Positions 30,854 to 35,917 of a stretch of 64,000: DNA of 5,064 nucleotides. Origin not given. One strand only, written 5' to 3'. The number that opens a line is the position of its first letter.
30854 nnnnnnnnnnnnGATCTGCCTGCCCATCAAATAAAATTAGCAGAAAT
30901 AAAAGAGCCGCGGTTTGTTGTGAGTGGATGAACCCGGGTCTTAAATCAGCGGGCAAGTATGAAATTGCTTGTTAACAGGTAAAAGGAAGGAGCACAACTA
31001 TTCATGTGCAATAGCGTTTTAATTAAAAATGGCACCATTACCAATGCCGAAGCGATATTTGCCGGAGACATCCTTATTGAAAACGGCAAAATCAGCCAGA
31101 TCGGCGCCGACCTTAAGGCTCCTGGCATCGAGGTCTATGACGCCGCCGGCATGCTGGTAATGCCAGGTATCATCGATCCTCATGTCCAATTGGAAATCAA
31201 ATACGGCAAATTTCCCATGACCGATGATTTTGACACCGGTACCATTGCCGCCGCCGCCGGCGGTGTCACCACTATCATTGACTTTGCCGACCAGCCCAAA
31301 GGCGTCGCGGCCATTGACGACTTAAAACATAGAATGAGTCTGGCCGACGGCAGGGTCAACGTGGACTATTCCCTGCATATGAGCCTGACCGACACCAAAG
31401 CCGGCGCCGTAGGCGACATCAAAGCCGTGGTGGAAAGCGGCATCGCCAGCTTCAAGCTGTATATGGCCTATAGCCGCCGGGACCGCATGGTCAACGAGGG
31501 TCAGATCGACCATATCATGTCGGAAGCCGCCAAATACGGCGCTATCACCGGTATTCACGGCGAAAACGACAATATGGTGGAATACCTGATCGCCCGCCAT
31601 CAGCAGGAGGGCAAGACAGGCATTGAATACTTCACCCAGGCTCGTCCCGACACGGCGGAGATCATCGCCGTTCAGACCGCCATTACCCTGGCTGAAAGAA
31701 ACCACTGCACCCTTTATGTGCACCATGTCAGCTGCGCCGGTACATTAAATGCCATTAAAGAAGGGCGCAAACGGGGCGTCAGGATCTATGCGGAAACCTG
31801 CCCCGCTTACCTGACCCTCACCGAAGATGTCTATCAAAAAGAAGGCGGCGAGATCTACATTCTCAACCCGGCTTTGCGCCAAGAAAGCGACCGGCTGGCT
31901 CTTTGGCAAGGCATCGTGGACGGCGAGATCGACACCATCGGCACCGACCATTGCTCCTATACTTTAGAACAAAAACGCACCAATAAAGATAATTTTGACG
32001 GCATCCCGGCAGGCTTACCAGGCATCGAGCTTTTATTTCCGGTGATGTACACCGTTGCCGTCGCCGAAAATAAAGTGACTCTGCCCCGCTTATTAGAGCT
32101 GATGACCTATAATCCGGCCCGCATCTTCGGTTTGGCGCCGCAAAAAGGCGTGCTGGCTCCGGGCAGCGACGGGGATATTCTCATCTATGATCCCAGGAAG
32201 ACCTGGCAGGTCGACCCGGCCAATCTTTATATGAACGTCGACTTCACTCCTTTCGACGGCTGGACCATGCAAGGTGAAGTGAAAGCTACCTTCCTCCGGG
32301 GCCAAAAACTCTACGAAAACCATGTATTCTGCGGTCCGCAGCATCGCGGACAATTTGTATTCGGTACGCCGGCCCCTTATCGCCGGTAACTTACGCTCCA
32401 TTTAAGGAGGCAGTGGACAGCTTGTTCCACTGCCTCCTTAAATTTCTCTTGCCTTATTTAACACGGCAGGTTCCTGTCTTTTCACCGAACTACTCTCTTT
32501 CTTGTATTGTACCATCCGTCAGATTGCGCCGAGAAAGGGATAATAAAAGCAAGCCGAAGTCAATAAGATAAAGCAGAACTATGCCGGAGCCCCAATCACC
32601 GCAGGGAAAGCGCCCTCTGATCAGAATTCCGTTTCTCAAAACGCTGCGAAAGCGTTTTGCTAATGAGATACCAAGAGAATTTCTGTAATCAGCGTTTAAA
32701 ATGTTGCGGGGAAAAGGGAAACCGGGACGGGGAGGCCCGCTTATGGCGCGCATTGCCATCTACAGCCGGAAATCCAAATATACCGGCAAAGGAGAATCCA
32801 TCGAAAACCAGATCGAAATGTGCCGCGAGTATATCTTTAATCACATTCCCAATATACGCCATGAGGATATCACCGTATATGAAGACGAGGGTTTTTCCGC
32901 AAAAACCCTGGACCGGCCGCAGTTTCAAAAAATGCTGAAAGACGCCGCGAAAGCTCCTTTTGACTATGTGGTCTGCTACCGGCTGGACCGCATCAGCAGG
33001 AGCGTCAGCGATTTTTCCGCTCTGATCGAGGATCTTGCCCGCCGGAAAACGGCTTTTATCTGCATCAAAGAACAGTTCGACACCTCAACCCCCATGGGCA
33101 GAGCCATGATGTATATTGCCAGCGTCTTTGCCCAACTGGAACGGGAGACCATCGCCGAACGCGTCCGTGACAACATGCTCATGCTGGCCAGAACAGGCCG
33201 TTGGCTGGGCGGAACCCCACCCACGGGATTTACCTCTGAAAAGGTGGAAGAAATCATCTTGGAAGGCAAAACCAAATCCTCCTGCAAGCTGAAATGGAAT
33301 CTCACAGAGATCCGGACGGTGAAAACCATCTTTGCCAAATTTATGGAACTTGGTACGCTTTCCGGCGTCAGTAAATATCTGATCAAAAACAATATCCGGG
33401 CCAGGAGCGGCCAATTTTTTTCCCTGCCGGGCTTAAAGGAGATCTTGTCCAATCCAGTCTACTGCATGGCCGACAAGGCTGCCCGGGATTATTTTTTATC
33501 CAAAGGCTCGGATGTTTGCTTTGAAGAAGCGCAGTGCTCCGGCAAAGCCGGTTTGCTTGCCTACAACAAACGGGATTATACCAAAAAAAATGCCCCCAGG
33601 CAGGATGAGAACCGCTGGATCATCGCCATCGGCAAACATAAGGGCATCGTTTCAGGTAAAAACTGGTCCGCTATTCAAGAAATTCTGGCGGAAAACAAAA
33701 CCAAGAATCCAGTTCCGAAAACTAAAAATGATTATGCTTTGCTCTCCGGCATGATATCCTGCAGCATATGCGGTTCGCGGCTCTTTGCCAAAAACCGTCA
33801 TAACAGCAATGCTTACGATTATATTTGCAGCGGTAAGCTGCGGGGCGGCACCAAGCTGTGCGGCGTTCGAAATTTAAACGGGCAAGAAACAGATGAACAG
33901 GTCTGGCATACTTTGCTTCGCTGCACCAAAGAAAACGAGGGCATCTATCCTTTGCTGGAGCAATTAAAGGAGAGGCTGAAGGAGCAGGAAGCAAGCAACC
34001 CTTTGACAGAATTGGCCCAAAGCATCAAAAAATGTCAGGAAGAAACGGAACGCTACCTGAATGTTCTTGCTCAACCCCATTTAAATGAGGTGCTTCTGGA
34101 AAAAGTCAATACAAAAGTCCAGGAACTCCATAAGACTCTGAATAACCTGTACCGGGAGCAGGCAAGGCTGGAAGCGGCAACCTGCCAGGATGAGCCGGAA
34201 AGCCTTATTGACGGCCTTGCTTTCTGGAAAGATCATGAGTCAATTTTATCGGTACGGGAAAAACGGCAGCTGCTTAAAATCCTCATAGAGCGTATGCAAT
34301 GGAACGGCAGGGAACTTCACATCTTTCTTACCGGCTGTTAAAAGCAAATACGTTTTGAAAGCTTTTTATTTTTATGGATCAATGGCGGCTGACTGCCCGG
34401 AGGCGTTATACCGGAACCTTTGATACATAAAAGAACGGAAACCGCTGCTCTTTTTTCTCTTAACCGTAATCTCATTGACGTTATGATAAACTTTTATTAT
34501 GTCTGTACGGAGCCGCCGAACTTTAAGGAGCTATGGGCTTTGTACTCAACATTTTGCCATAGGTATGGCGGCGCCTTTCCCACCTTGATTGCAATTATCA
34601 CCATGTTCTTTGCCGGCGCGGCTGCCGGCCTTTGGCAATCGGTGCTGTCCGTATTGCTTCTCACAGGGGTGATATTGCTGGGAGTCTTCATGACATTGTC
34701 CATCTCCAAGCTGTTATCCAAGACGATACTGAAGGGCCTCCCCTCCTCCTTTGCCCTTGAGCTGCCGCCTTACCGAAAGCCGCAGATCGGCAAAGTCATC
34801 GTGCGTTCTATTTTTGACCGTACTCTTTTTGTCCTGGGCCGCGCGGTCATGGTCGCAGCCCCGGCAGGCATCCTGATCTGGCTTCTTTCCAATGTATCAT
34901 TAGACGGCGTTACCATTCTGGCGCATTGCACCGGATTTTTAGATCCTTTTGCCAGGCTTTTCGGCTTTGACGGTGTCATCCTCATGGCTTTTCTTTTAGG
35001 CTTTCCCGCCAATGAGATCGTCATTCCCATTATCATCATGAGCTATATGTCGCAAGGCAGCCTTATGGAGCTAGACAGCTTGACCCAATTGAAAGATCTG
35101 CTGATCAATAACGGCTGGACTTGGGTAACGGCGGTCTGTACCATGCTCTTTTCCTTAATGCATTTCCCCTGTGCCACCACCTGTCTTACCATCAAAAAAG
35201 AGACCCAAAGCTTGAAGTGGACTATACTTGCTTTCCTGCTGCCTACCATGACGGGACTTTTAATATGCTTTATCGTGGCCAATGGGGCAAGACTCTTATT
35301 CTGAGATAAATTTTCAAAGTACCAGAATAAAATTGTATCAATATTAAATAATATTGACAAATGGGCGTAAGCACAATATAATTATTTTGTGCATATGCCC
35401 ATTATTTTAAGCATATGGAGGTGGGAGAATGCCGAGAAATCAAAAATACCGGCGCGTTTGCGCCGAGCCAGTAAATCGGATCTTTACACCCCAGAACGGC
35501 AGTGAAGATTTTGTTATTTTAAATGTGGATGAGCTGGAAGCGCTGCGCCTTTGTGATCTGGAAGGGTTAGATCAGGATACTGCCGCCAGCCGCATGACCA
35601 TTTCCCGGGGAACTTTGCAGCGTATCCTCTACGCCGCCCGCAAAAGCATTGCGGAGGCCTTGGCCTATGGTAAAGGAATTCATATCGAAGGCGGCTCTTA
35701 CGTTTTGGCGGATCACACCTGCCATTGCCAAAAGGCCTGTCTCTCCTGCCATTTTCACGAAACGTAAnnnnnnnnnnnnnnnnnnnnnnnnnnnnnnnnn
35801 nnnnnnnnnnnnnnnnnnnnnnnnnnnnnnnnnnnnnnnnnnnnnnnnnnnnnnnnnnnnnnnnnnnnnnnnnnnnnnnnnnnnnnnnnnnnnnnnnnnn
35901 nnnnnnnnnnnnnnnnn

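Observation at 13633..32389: Candidate new anaerobic catabolic island for a pyrimidine-ring compound (reductive ring opening plus AOR plus B12 mutase)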

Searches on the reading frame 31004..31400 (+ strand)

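Call 92: search_solved_structures(query=window:31004-31400:+, show_alignments=3, max_evalue=0.00001)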
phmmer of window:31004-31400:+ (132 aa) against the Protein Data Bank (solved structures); distinct sequences matched with E-value up to 0.00001: 50.
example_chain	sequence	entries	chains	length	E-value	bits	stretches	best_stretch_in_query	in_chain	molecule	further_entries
1k1d_A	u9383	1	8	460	4.9e-26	94.4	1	6-130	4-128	D-hydantoinase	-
2ftw_A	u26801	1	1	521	6.2e-26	94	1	3-129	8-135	dihydropyrimidine amidohydrolase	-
4tqt_A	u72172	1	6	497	1.3e-25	93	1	4-129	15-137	D-hydantoinase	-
3sfw_A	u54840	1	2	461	1.5e-23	86.4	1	7-131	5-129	Dihydropyrimidinase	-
3dc8_A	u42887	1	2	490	1.8e-23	86.1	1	4-129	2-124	Dihydropyrimidinase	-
4gz7_A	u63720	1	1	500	3.5e-23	85.2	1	4-129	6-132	dihydropyrimidinase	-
4h00_A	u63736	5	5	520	3.7e-23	85.1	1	4-129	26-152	dihydropyrimidinase | Chromosome 8 SCAF14545, whole genome shotgun sequence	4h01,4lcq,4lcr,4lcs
1nfg_A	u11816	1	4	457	6.1e-22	81.1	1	5-130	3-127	D-hydantoinase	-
4kqn_A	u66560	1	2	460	9.1e-22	80.6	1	7-130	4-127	D-hydantoinase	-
2vr2_A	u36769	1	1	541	1.6e-21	79.8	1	4-129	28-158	DIHYDROPYRIMIDINASE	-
1yny_A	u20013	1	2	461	2.9e-21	78.9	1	7-130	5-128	D-Hydantoinase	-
4kir_A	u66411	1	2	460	3.1e-21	78.8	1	7-130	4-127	D-hydantoinase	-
5nks_A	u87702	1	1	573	6.6e-20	74.6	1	4-129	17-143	Dihydropyrimidinase-related protein 4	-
4cns_A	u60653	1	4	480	1.6e-19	73.3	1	4-129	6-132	DIHYDROPYRIMIDINASE-LIKE 3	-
4cnt_A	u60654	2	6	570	2.2e-19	72.8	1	4-129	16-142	DIHYDROPYRIMIDINASE-LIKE 3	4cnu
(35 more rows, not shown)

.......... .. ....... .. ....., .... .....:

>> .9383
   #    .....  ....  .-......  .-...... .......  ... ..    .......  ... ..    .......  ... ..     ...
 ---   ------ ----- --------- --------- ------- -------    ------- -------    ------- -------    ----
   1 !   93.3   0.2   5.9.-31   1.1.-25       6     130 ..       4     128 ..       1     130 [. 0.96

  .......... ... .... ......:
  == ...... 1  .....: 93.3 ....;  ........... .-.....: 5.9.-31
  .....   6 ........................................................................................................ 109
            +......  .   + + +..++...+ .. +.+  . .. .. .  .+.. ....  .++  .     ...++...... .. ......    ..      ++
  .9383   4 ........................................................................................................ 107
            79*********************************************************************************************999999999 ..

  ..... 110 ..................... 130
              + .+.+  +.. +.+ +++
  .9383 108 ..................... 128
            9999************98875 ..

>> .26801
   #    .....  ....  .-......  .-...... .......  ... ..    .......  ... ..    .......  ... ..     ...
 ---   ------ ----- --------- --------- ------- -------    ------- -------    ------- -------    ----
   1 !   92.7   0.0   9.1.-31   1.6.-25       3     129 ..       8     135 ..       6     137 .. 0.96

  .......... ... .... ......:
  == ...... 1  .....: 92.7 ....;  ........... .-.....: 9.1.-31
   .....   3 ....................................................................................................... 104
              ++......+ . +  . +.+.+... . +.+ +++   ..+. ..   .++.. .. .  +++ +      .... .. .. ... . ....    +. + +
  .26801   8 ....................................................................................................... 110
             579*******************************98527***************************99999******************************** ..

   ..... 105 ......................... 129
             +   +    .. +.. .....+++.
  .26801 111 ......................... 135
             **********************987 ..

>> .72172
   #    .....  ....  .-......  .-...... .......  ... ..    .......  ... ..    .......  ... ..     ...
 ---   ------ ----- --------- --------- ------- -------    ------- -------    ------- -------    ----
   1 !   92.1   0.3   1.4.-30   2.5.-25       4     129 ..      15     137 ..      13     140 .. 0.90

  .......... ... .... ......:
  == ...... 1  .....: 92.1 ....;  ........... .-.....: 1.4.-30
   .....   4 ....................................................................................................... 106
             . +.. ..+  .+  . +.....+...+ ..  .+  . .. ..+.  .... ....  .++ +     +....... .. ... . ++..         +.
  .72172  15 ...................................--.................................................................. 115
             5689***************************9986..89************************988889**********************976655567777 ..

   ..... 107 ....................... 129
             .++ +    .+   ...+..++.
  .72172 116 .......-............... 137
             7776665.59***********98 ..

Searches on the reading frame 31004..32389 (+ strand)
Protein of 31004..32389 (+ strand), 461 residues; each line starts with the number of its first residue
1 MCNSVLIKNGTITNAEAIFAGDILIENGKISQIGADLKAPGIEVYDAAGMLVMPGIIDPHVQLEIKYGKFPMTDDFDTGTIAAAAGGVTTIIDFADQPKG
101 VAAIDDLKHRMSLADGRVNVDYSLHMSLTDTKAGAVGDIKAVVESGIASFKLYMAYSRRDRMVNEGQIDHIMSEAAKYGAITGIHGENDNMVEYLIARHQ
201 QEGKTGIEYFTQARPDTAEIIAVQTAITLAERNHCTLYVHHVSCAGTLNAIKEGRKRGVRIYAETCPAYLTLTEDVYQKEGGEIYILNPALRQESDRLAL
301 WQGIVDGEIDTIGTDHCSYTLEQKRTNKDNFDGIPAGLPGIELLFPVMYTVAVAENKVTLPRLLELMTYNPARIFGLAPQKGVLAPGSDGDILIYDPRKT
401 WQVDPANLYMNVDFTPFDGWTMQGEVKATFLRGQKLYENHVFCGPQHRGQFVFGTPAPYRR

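Call 4: search_protein_families(library=pfam, proteins=[window:31004-32389:+])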
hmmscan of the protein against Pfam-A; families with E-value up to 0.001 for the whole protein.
window:31004-32389:+ (461 aa): 2 families
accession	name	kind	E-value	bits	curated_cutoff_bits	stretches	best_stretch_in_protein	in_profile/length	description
PF01979.26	Amidohydro_1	-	2.3e-22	80.2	25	1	51-434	1-343/345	Amidohydrolase family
PF07969.17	Amidohydro_3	-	4.3e-12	46.7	29.7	1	350-434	399-469/472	Amidohydrolase family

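Call 6: search_protein_families(library=ncbifam, proteins=[window:31004-32389:+], max_evalue=0.01)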
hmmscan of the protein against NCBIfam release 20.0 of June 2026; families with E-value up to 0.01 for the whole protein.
window:31004-32389:+ (461 aa): 65 families (the best 25 are shown)
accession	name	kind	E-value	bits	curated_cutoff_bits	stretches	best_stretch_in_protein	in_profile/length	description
TIGR02033.1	D-hydantoinase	equivalog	9.2e-129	430.3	393.25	1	5-453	1-453/454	dihydropyrimidinase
NF009941.0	PRK13404.1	subfamily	3.8e-108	362.2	647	1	5-453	6-460/478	dihydropyrimidinase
TIGR03178.1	allantoinase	equivalog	3.1e-87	293.2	357.85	1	5-452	2-439/441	allantoinase AllB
NF004839.0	PRK06189.1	equivalog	1.6e-84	284.2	631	1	5-453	5-446/451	allantoinase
NF058539.1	ergo_uti2_ErtD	equivalog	5.4e-83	279.4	650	1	7-454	5-447/449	hydantoin-5-propionate amidohydrolase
NF058538.1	ergo_util_ErtD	equivalog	1.1e-75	255.2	600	1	9-452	6-444/446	hydantoin-5-propionate amidohydrolase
NF002668.0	PRK02382.1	equivalog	1.8e-75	254.3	452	1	6-452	2-426/436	dihydroorotase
TIGR00857.1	pyrC_multi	subfamily_domain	1.5e-72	244.8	279.05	1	19-439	4-411/412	dihydroorotase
NF006559.0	PRK09060.1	equivalog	1.6e-68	231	482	1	4-445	6-430/444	dihydroorotase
NF005751.0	PRK07575.1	equivalog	2.3e-66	224.1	529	1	3-450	3-432/440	dihydroorotase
NF006688.0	PRK09236.1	equivalog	1e-65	222.3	535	1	3-443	2-432/444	dihydroorotase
NF006837.0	PRK09357.1-2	equivalog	3.6e-65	220.2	575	1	5-439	3-424/428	dihydroorotase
NF005960.0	PRK08044.1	equivalog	6.8e-61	206.3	688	1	3-452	3-448/453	allantoinase AllB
NF003271.0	PRK04250.1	equivalog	5.1e-58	196.6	405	1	6-444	4-395/407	dihydroorotase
NF006839.0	PRK09357.1-4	equivalog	1.2e-56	192.1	576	1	5-438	2-421/422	dihydroorotase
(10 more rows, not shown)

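Call 65: search_solved_structures(query=window:31004-32389:+, show_alignments=0, max_evalue=1e-60)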
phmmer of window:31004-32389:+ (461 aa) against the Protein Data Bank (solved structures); distinct sequences matched with E-value up to 1e-60: 34.
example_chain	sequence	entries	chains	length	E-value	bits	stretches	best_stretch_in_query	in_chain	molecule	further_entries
3sfw_A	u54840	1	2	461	2.4e-86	293.3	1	7-452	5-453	Dihydropyrimidinase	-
1nfg_A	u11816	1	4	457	1.1e-85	291.1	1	5-452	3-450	D-hydantoinase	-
4kqn_A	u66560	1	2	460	4.1e-85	289.2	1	7-455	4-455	D-hydantoinase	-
4tqt_A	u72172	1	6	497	1.1e-84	287.8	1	4-452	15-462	D-hydantoinase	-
1yny_A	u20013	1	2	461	1.4e-84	287.5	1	7-455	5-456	D-Hydantoinase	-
4kir_A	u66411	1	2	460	1.4e-84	287.4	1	7-455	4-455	D-hydantoinase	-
1k1d_A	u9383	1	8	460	1.3e-83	284.3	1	6-452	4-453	D-hydantoinase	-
1gkp_A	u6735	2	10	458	3.7e-80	272.9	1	5-452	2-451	HYDANTOINASE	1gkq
3dc8_A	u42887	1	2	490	1.3e-78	267.8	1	4-458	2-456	Dihydropyrimidinase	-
2ftw_A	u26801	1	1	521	1.1e-72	248.3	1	3-453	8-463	dihydropyrimidine amidohydrolase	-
4gz7_A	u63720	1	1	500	1.2e-69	238.2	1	4-456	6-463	dihydropyrimidinase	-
4h00_A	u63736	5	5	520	1.4e-69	238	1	4-456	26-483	dihydropyrimidinase | Chromosome 8 SCAF14545, whole genome shotgun sequence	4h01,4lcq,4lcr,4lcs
2vr2_A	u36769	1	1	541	6.6e-69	235.8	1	4-456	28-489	DIHYDROPYRIMIDINASE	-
5ykd_A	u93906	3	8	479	1e-66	228.6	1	4-438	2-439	D-hydantoinase/dihydropyrimidinase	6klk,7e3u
5e5c_A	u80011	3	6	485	1.1e-66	228.5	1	4-438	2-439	D-hydantoinase/dihydropyrimidinase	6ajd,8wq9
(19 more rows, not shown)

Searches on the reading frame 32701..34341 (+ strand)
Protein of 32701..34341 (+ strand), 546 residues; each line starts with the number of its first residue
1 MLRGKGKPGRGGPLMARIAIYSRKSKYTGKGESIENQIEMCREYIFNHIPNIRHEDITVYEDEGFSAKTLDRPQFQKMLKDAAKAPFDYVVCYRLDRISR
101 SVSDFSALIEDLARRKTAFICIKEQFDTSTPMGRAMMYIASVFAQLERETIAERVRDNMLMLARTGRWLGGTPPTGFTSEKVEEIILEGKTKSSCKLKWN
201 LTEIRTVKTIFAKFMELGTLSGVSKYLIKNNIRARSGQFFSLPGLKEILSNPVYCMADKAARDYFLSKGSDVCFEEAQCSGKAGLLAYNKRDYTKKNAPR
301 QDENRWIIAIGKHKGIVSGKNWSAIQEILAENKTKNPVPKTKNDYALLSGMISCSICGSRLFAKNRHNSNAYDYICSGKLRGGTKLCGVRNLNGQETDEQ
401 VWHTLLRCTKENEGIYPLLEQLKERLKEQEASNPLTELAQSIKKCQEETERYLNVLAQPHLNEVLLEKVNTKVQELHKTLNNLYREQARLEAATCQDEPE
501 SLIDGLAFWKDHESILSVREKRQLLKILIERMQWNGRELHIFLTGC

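Call 4: search_protein_families(library=pfam, proteins=[window:32701-34341:+])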
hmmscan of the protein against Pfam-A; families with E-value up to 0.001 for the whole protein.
window:32701-34341:+ (546 aa): 3 families
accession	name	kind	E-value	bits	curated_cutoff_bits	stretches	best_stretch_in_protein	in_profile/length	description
PF00239.26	Resolvase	-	1.4e-37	129.5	23.3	1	18-168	1-145/145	Resolvase, N terminal domain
PF07508.19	Recombinase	-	2.7e-15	56.9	21.1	1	203-332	3-102/102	Recombinase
PF13408.12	Zn_ribbon_recom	-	1.4e-11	45.1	25.3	1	347-405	1-57/58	Recombinase zinc beta ribbon domain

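Call 6: search_protein_families(library=ncbifam, proteins=[window:32701-34341:+], max_evalue=0.01)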
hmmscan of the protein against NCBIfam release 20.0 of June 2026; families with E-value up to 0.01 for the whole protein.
window:32701-34341:+ (546 aa): 6 families
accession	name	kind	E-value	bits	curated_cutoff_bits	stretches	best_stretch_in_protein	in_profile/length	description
NF047343.1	SCCmet_CcrB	equivalog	8.9e-38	130.2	900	2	17-255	8-233/542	cassette chromosome recombinase CcrB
NF041201.1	recomb_XisF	equivalog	7e-37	127.4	375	2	70-255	44-235/465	fdxN element excision recombinase XisF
NF047347.1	SCCmet_CcrC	equivalog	2.4e-33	115.5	900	2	16-254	3-234/558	cassette chromosome recombinase CcrC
NF047344.1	SCCmet_CcrA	equivalog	9.6e-17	61.2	700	2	21-255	7-218/442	cassette chromosome recombinase CcrA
NF009949.0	PRK13413.1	equivalog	5.2e-05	23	272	1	53-190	29-161/203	master DNA invertase Mpi family serine-type recombinase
NF033518.0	transpos_IS607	equivalog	0.0018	17.8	110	1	16-105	54-137/187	IS607 family transposase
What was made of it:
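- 32701..34341 (+): Large serine recombinase (Resolvase + Recombinase + Zn_ribbon_recom) of the element. Calls 4, 6.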

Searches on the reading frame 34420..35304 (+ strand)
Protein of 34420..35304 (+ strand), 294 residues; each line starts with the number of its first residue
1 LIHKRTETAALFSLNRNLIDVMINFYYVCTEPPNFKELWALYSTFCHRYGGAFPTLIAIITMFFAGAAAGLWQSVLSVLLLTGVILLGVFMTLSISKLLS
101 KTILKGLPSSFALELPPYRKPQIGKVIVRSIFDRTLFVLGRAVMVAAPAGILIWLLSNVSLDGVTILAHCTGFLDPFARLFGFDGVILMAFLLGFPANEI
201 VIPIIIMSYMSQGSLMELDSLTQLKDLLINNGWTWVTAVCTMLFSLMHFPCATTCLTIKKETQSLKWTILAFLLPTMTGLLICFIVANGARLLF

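Call 4: search_protein_families(library=pfam, proteins=[window:34420-35304:+])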
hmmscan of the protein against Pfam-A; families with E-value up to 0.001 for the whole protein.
window:34420-35304:+ (294 aa): 2 families
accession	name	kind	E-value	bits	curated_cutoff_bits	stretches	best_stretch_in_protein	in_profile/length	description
PF07664.17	FeoB_C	-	1.1e-14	54.3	26.6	1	82-130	2-51/54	Ferrous iron transport protein B C terminus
PF07670.19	Gate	-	2.2e-13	51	29.6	1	141-263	3-102/104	Nucleoside recognition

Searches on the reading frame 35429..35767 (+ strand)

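Call 15: search_protein_families(library=pfam, proteins=[window:35429-35767:+], max_evalue=0.0001)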
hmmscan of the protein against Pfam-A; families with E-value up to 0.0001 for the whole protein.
window:35429-35767:+ (112 aa): 2 families
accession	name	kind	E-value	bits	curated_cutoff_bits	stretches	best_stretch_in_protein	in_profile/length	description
PF02001.22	DUF134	-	2.7e-23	82.8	27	1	3-92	6-96/98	Protein of unknown function DUF134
PF08281.18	Sigma70_r4_2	-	4.4e-05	23.5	25.7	1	33-73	13-53/54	Sigma-70, region 4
